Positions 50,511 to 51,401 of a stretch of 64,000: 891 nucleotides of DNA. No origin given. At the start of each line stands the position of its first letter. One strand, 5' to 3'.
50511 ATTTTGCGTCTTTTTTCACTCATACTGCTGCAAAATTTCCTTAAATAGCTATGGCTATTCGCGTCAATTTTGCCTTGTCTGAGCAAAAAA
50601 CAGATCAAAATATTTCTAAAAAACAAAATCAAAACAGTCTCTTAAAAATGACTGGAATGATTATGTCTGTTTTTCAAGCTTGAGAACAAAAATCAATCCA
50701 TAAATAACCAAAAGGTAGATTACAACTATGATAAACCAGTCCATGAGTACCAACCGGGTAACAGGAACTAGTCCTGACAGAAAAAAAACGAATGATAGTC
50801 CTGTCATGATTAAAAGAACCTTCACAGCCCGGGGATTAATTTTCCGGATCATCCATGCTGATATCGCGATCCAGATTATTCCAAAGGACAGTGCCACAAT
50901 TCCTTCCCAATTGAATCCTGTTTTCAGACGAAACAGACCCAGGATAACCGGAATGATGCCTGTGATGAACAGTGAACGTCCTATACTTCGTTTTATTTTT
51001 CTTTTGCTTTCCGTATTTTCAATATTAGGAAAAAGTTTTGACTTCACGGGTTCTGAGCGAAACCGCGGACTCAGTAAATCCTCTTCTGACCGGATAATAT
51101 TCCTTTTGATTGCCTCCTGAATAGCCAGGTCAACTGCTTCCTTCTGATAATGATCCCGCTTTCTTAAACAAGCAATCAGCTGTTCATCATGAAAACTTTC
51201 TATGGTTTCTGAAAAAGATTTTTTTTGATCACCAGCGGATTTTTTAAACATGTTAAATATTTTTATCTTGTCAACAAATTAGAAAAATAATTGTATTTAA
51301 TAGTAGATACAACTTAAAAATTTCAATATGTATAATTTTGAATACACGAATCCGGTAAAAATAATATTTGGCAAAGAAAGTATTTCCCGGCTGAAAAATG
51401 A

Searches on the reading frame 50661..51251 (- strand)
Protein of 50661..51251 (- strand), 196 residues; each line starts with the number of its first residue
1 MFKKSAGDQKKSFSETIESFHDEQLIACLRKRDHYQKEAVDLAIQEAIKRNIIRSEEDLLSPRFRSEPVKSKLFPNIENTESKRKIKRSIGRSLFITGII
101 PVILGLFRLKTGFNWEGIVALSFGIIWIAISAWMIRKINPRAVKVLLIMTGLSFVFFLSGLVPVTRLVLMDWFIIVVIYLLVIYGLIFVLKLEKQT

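Call 23: search_protein_families(library=pfam, proteins=[window:50661-51251:-])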
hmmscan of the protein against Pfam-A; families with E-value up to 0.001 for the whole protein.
window:50661-51251:- (196 aa): 0 families

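Call 33: find_encoding_contigs(protein=window:50661-51251:-, flank=2500, max_places=10)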
Protein window:50661-51251:- (196 aa): 16 contigs read that carry it; 10 places shown.
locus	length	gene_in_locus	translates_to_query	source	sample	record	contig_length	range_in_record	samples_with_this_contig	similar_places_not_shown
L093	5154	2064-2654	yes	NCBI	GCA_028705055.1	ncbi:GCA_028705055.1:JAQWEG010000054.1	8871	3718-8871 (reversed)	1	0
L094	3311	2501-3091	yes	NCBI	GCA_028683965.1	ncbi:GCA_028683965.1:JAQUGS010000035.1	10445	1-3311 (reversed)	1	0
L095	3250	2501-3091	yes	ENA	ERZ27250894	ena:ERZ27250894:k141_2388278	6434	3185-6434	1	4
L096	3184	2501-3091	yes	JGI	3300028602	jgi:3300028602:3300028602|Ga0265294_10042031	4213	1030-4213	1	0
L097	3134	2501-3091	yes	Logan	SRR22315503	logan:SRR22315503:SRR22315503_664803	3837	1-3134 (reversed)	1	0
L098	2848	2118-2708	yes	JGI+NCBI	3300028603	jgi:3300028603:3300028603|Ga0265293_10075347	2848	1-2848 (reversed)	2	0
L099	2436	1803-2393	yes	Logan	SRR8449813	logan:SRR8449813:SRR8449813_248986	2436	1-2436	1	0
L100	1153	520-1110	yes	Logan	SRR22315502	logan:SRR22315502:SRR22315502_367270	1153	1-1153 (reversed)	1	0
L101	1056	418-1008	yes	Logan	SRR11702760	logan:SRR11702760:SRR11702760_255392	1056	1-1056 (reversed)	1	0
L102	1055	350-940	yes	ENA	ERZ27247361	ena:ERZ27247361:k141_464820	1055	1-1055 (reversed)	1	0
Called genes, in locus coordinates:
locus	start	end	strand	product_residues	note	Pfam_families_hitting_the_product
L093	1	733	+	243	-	?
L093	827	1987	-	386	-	PF00465:Fe-ADH, PF13685:Fe-ADH_2 (weak), PF25137:ADH_Fe_C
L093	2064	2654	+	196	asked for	-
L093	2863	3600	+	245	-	PF10988:DUF2807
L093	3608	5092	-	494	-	PF18294:Pept_S41_N, PF17820:PDZ_6 (weak), PF03572:Peptidase_S41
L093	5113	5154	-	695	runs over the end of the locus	PF07697:7TMR-HDED, PF07698:7TM-7TMR_HD, PF01966:HD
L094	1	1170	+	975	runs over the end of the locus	PF01565:FAD_binding_4, PF02913:FAD-oxidase_C, PF13183:Fer4_8, PF13534:Fer4_17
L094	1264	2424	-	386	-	PF00465:Fe-ADH, PF13685:Fe-ADH_2 (weak), PF25137:ADH_Fe_C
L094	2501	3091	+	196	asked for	-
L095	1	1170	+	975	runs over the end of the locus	PF01565:FAD_binding_4, PF02913:FAD-oxidase_C, PF13183:Fer4_8, PF13534:Fer4_17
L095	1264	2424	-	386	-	PF00465:Fe-ADH, PF13685:Fe-ADH_2 (weak), PF25137:ADH_Fe_C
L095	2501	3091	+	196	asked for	-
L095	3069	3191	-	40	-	-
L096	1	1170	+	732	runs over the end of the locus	?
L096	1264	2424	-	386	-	PF00465:Fe-ADH, PF13685:Fe-ADH_2 (weak), PF25137:ADH_Fe_C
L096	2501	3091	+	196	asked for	-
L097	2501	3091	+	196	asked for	-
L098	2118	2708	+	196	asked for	-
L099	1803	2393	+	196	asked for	-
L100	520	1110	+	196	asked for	-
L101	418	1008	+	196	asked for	-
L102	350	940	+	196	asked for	-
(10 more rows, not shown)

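Call 72: search_protein_families(library=ncbifam, proteins=[window:50661-51251:-], max_evalue=0.01)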
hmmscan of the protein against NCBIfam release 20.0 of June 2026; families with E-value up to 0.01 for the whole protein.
window:50661-51251:- (196 aa): 0 families
